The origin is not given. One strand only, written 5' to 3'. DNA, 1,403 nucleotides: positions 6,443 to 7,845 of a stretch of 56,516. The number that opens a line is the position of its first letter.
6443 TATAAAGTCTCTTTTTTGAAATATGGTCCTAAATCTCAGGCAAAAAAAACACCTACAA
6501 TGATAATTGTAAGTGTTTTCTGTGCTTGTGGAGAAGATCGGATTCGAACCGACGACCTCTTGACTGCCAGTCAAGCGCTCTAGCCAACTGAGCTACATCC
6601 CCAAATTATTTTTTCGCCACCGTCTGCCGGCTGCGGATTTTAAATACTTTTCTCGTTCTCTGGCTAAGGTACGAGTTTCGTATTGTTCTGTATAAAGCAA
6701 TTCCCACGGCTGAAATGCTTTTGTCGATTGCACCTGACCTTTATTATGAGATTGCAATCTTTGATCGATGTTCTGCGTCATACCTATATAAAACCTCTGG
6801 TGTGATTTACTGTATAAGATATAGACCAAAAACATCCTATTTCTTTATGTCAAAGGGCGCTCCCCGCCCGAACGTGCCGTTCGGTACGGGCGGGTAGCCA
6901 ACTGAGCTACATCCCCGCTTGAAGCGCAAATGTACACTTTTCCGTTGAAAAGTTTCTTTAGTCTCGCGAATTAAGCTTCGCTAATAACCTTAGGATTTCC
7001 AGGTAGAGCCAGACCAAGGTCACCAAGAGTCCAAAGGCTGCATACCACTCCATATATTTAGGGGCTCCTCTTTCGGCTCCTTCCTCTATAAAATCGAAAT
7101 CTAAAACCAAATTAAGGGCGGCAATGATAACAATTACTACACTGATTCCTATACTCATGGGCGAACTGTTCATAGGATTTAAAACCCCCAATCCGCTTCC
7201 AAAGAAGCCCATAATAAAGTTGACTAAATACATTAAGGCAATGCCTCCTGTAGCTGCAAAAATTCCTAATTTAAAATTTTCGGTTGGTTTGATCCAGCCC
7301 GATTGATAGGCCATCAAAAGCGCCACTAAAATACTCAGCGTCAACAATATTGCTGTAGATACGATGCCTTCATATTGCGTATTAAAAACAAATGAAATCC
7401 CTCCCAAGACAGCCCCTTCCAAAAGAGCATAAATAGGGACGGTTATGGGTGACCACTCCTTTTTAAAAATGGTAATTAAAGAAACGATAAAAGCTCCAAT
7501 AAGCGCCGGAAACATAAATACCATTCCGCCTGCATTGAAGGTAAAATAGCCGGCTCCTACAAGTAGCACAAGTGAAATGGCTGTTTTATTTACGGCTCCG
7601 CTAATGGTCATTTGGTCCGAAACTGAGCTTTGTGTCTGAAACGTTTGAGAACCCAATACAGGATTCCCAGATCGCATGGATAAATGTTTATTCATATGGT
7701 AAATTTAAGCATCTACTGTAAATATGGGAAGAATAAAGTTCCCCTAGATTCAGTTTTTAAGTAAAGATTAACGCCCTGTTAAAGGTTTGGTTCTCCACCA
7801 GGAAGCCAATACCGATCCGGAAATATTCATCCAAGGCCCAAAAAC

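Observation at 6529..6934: Minimal GIY-YIG nuclease cassette embedded in the 5' part of tRNA-Ala, with an exact 22-nt duplication of the tRNA 5' end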

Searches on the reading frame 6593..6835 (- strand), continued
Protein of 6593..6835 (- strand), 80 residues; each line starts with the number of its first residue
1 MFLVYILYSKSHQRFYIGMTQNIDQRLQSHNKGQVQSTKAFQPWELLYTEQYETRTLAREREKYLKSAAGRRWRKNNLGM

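Call 71: fold_search(model_id=the predicted structure, library=pdb)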
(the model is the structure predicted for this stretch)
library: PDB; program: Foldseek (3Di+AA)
matches with E <= 10: 256; with E <= 0.001: 0
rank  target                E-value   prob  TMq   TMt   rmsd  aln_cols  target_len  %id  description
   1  1zg2_MODEL_1_A        1.5e-03  1.00  0.54  0.47   7.6        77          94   27  Solution NMR structure of the UPF0213 protein BH0048 from Bacillus halodurans. Northeast Structural Genomics t (released 2005-06-21)
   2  7cq2_A                5.1e-03  1.00  0.70  0.22   5.5        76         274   24  Crystal structure of Slx1-Slx4 (released 2021-06-16)
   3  6seh_C                6.7e-03  1.00  0.69  0.24   2.2        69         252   29  Recognition and processing of branched DNA substrates by Slx1-Slx4 nuclease (released 2019-09-25)
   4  4xlg_A                9.2e-03  1.00  0.66  0.22   3.1        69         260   28  C. glabrata Slx1 in complex with Slx4CCD. (released 2015-03-25)
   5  7cq3_A                1.2e-02  1.00  0.71  0.21   1.6        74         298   27  Crystal structure of Slx1-Slx4 (released 2021-06-16)
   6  6sei_C                1.2e-02  1.00  0.67  0.22   2.3        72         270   29  Recognition and processing of branched DNA substrates by Slx1-Slx4 nuclease (released 2019-09-25)
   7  4xm5                  1.5e-02  1.00  0.67  0.22   3.5        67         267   30  C. glabrata Slx1. (released 2015-03-25)
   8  7cq4_A                2.9e-02  1.00  0.68  0.20   2.6        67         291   25  Crystal structure of Slx1-Slx4 in complex with 5'flap DNA (released 2021-06-16)
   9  7cq2_B                3.8e-02  1.00  0.62  0.18   3.9        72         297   26  Crystal structure of Slx1-Slx4 (released 2021-06-16)
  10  1ywl_MODEL_1_A        7.2e-02  0.95  0.57  0.49   5.8        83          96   26  Solution NMR structure of the protein EF2693 from E. faecalis: Northeast Structural Genomics Consortium target (released 2005-03-29)
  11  1mk0                  1.3e-01  0.84  0.50  0.43   4.4        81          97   17  catalytic domain of intron endonuclease I-TevI, E75A mutant (released 2002-10-30)
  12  1ln0_A                1.6e-01  0.89  0.54  0.48   3.4        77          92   18  Structure of the Catalytic Domain of Homing Endonuclease I-TevI (released 2002-10-30)
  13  1ln0_B                3.4e-01  0.57  0.50  0.45   5.7        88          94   16  Structure of the Catalytic Domain of Homing Endonuclease I-TevI (released 2002-10-30)
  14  7qoh_h                3.9e-01  0.69  0.46  0.50   3.5        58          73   12  Unique vertex of the phicrAss001 virion with C5 symmetry imposed (released 2023-03-29)
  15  5lzt_ii               4.4e-01  0.33  0.45  0.11  13.4        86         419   17  Structure of the mammalian ribosomal termination complex with eRF1 and eRF3. (released 2016-11-30)
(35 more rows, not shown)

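Call 80: get_annotated_region(hit=H1, flank=1500)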
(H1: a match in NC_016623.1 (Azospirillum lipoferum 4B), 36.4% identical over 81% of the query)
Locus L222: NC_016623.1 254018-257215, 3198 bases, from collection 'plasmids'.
description: Azospirillum lipoferum 4B plasmid AZO_p3, complete sequence
organism: Azospirillum lipoferum 4B (NCBI taxid 862719)
taxonomy: Bacteria; Pseudomonadota; Alphaproteobacteria; Rhodospirillales; Azospirillaceae; Azospirillum; Azospirillum lipoferum; Azospirillum lipoferum 4B
host: -; source: -; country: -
typing (MOB-suite, as given by PLSDB): non-mobilizable
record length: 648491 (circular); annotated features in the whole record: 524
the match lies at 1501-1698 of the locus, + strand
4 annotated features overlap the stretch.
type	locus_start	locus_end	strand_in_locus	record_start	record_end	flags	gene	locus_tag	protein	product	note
CDS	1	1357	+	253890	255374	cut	sufB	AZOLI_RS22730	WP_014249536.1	Fe-S cluster assembly protein SufB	GO:0016226 - iron-sulfur cluster assembly [Evidence IEA]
CDS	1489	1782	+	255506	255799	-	-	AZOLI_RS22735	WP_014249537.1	GIY-YIG nuclease family protein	-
CDS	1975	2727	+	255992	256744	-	sufC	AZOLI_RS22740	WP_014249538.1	Fe-S cluster assembly ATPase SufC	GO:0016226 - iron-sulfur cluster assembly [Evidence IEA]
CDS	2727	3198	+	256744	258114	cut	sufD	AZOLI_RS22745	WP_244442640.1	Fe-S cluster assembly protein SufD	GO:0016226 - iron-sulfur cluster assembly [Evidence IEA]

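Call 81: get_annotated_region(hit=H2, flank=1500)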
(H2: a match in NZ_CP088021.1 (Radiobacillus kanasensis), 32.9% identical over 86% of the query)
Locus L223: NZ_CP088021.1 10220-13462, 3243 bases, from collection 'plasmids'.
description: Radiobacillus kanasensis strain 80 plasmid unnamed, complete sequence
organism: Radiobacillus kanasensis (NCBI taxid 2844358)
taxonomy: Bacteria; Bacillota; Bacilli; Bacillales; Bacillaceae; Radiobacillus; Radiobacillus kanasensis
host: -; source: whole organism,desert soil; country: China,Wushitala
typing (MOB-suite, as given by PLSDB): non-mobilizable
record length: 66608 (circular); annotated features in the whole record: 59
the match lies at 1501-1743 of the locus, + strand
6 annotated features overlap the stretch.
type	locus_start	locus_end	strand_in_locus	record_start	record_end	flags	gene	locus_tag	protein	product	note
CDS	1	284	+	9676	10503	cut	-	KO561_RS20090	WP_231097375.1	stage 0 sporulation family protein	-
CDS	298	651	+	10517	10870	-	yabA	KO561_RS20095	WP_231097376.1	DNA replication initiation control protein YabA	GO:0006260 - DNA replication [Evidence IEA]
CDS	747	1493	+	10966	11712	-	-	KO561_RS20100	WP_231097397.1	tRNA1(Val) (adenine(37)-N6)-methyltransferase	-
CDS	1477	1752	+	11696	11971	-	-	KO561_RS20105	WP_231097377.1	GIY-YIG nuclease family protein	-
CDS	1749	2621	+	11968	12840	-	rsmI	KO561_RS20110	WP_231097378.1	16S rRNA (cytidine(1402)-2'-O)-methyltransferase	GO:0000451 - rRNA 2'-O-methylation [Evidence IEA]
CDS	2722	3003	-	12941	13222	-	-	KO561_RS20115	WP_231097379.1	AbrB/MazE/SpoVT family DNA-binding domain-containing protein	-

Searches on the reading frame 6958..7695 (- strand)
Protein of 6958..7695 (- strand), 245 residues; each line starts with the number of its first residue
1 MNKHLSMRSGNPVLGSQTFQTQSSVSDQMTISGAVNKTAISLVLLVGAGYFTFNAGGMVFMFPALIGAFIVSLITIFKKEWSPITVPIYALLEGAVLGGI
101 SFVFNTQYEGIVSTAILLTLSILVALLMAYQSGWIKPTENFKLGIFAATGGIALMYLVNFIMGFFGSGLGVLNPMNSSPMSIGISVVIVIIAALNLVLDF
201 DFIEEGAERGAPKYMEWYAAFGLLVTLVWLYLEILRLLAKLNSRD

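Call 26: find_encoding_contigs(protein=window:6958-7695:-, flank=3000, max_places=10)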
Protein window:6958-7695:- (245 aa): 12 contigs read that carry it; 10 places shown.
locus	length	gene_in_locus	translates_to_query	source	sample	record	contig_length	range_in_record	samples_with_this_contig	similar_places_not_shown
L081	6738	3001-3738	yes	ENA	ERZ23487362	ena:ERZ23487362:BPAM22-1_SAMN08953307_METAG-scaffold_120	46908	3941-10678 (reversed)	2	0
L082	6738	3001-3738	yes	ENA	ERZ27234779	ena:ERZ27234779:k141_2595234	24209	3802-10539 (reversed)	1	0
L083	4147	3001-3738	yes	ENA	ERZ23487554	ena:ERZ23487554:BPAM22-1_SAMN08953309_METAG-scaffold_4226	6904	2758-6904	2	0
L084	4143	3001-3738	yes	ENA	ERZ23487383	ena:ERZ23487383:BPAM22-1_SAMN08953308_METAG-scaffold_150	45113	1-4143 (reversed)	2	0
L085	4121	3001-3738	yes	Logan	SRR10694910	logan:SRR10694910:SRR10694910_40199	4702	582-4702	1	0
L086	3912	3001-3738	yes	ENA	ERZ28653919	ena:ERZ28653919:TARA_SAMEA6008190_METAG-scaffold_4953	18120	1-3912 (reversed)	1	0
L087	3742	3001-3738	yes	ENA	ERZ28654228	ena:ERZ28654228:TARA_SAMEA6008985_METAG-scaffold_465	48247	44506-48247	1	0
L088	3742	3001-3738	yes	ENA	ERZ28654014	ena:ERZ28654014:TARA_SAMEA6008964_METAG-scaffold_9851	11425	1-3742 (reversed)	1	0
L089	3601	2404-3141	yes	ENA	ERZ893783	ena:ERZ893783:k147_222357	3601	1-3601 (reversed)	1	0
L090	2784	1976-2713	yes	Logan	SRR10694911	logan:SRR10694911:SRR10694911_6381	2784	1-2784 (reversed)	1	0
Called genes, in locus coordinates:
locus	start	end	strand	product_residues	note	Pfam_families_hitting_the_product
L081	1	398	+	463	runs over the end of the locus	PF03446:NAD_binding_2, PF00393:6PGD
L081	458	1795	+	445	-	PF02447:GntP_permease, PF03600:CitMHS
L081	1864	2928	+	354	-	PF13593:SBF_like, PF01758:SBF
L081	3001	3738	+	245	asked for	PF12811:BaxI_1, PF01027:Bax1-I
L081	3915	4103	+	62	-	PF01541:GIY-YIG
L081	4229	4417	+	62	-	PF01541:GIY-YIG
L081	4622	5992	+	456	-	PF00884:Sulfatase, PF16347:SGSH_C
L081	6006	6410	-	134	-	PF20420:DUF6702 (weak)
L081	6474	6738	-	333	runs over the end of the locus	PF14240:YHYH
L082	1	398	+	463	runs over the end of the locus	PF03446:NAD_binding_2, PF00393:6PGD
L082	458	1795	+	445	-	PF02447:GntP_permease, PF03600:CitMHS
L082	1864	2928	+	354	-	PF13593:SBF_like, PF01758:SBF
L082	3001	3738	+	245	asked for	PF12811:BaxI_1, PF01027:Bax1-I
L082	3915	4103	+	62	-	PF01541:GIY-YIG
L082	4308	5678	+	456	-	PF00884:Sulfatase, PF16347:SGSH_C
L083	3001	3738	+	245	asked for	PF12811:BaxI_1, PF01027:Bax1-I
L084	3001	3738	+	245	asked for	PF12811:BaxI_1, PF01027:Bax1-I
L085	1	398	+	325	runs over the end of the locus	?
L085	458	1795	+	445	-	PF02447:GntP_permease, PF03600:CitMHS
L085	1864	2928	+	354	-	PF13593:SBF_like, PF01758:SBF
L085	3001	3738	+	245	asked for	PF12811:BaxI_1, PF01027:Bax1-I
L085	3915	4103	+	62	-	PF01541:GIY-YIG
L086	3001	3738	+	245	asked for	PF12811:BaxI_1, PF01027:Bax1-I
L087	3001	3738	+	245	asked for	PF12811:BaxI_1, PF01027:Bax1-I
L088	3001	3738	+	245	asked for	PF12811:BaxI_1, PF01027:Bax1-I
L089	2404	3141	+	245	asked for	PF12811:BaxI_1, PF01027:Bax1-I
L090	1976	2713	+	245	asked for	PF12811:BaxI_1, PF01027:Bax1-I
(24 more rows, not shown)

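Call 29: find_homologous_proteins(query=window:6958-7695:-, max_evalue=1e-40)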
Query window:6958-7695:- (245 aa): 7980 proteins with E <= 1e-40 among 8000 candidates; the best 120 are listed.
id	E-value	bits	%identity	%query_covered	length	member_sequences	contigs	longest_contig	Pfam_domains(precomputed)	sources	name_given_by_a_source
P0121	1.7e-149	514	100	100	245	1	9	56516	PF01027.27,PF12811.13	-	-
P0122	2.3e-149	513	100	100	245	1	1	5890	PF01027.27,PF12811.13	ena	-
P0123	4.0e-149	513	100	100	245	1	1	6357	PF01027.27,PF12811.13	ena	-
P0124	6.9e-149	512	100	100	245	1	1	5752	PF01027.27,PF12811.13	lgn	-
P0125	1.5e-148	511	100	100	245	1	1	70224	PF01027.27,PF12811.13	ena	-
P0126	2.2e-148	510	99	100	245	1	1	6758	PF01027.27,PF12811.13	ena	-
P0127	2.2e-148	510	99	100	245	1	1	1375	PF01027.27,PF12811.13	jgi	-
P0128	4.5e-148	509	98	100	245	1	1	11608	PF01027.27,PF12811.13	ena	-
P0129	8.3e-145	499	100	98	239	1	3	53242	PF01027.27,PF12811.13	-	-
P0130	8.6e-144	495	99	98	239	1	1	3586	PF01027.27,PF12811.13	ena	-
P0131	9.8e-144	495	99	98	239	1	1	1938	PF01027.27,PF12811.13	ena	-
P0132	2.6e-139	481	91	100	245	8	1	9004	PF01027.27,PF12811.13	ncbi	ncbi:MAG: Bax inhibitor-1/YccA family membrane protein [Flavobacteriaceae bacterium]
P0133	6.1e-135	466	89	100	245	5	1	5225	PF01027.27,PF12811.13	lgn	-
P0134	1.4e-110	386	75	100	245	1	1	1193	PF01027.27,PF12811.13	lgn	-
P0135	1.9e-110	386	75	100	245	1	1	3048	PF01027.27,PF12811.13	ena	-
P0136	2.3e-110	386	75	100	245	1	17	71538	PF01027.27,PF12811.13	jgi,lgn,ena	-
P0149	4.5e-110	385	73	100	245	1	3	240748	PF01027.27,PF12811.13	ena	-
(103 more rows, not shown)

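Call 31: find_encoding_contigs(protein=P0132, flank=2500, max_places=4)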
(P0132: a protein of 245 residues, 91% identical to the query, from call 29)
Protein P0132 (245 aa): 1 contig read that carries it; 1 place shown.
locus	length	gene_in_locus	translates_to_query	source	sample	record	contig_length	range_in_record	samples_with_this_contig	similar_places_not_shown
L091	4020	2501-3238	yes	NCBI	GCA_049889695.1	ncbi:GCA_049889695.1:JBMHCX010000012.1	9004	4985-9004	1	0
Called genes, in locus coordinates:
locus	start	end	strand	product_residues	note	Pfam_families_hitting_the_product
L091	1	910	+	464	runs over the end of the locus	PF03446:NAD_binding_2, PF00393:6PGD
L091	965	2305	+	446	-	PF02447:GntP_permease, PF03600:CitMHS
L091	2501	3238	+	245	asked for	PF12811:BaxI_1, PF01027:Bax1-I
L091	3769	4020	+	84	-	PF18998:Flg_new_2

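Call 32: find_encoding_contigs(protein=P0133, flank=2500, max_places=4)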
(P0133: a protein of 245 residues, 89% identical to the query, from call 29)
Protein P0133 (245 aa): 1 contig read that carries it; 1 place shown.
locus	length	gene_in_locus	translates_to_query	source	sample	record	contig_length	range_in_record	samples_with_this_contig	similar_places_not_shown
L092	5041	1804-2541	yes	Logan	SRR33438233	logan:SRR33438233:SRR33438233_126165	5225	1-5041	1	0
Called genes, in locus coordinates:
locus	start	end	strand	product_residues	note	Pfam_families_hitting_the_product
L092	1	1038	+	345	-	?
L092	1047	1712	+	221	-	PF01081:Aldolase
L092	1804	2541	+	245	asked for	PF12811:BaxI_1, PF01027:Bax1-I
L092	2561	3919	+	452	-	PF03200:Glyco_hydro_63 (faint), PF22422:MGH1-like_GH, PF01204:Trehalase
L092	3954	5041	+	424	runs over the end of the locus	?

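Call 33: find_encoding_contigs(protein=P0136, flank=2500, max_places=4)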
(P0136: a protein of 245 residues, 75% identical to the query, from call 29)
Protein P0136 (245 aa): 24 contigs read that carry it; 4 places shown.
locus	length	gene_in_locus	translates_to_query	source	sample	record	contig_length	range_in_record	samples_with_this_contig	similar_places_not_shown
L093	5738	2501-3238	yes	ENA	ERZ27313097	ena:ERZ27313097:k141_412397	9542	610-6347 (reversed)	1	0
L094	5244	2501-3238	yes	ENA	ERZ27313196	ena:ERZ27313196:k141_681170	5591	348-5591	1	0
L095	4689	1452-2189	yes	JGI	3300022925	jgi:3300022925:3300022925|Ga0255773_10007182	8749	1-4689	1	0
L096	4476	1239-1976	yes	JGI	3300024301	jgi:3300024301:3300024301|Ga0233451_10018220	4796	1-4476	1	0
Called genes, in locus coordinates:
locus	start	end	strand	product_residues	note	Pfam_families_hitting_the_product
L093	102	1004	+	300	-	-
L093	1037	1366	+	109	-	PF05154:TM2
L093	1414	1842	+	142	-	-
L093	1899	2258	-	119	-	-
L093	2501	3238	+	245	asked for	PF12811:BaxI_1, PF01027:Bax1-I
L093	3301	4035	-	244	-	-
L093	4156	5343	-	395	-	PF01757:Acyl_transf_3 (faint), PF04235:DUF418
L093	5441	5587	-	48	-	PF21983:NikA-like (weak)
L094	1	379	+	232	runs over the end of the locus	-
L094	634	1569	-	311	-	PF00753:Lactamase_B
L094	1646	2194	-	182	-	-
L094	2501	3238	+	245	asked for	PF12811:BaxI_1, PF01027:Bax1-I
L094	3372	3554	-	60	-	-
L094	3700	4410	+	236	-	-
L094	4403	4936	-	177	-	PF07366:SnoaL, PF12680:SnoaL_2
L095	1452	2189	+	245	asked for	PF12811:BaxI_1, PF01027:Bax1-I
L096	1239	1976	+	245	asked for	PF12811:BaxI_1, PF01027:Bax1-I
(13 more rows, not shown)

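Call 34: find_encoding_contigs(protein=P0149, flank=2500, max_places=3)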
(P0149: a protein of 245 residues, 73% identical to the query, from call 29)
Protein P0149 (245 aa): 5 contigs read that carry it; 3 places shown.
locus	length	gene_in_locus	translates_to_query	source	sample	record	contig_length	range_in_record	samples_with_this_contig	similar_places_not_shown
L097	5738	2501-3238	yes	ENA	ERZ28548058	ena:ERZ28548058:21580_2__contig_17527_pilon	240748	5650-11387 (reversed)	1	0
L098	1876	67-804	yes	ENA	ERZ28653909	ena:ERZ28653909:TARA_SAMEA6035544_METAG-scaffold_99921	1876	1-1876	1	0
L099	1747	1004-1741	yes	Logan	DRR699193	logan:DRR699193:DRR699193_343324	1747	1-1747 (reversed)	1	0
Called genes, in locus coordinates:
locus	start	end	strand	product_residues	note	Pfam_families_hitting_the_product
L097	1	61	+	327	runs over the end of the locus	PF01408:GFO_IDH_MocA, PF22725:GFO_IDH_MocA_C3, PF02894:GFO_IDH_MocA_C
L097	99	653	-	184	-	-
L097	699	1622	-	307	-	-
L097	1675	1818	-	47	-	-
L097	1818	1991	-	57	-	-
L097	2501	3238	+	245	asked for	PF12811:BaxI_1, PF01027:Bax1-I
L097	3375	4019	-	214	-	PF14730:DUF4468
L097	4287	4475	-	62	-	-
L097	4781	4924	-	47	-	-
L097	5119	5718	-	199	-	-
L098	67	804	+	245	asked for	PF12811:BaxI_1, PF01027:Bax1-I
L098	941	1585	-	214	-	PF14730:DUF4468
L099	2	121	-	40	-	?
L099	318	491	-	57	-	-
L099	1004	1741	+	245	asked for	PF12811:BaxI_1, PF01027:Bax1-I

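Call 38: find_encoding_contigs(protein=P0128, flank=2000, max_places=3)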
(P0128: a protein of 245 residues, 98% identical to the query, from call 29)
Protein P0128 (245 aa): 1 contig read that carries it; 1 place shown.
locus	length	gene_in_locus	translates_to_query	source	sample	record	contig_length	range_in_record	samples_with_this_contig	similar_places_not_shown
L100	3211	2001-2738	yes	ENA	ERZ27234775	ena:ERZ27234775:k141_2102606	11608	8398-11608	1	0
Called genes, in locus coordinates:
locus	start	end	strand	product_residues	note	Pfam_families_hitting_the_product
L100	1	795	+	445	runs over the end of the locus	PF02447:GntP_permease, PF03600:CitMHS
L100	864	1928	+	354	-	PF13593:SBF_like, PF01758:SBF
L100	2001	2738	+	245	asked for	PF12811:BaxI_1, PF01027:Bax1-I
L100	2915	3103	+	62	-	PF01541:GIY-YIG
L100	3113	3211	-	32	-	?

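Call 39: find_encoding_contigs(protein=P0125, flank=2000, max_places=3)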
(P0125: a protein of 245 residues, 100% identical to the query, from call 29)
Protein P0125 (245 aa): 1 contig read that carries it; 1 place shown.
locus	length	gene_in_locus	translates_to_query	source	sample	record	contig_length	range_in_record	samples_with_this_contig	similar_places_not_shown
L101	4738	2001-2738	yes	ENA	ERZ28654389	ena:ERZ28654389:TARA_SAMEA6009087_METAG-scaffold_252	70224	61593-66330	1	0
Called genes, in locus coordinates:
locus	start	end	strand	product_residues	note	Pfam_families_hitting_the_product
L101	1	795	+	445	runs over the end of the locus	PF02447:GntP_permease, PF03600:CitMHS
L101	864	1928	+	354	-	PF13593:SBF_like, PF01758:SBF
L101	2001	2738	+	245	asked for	PF12811:BaxI_1, PF01027:Bax1-I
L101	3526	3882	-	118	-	PF07291:MauE (weak)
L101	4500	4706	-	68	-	-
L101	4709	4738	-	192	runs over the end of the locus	-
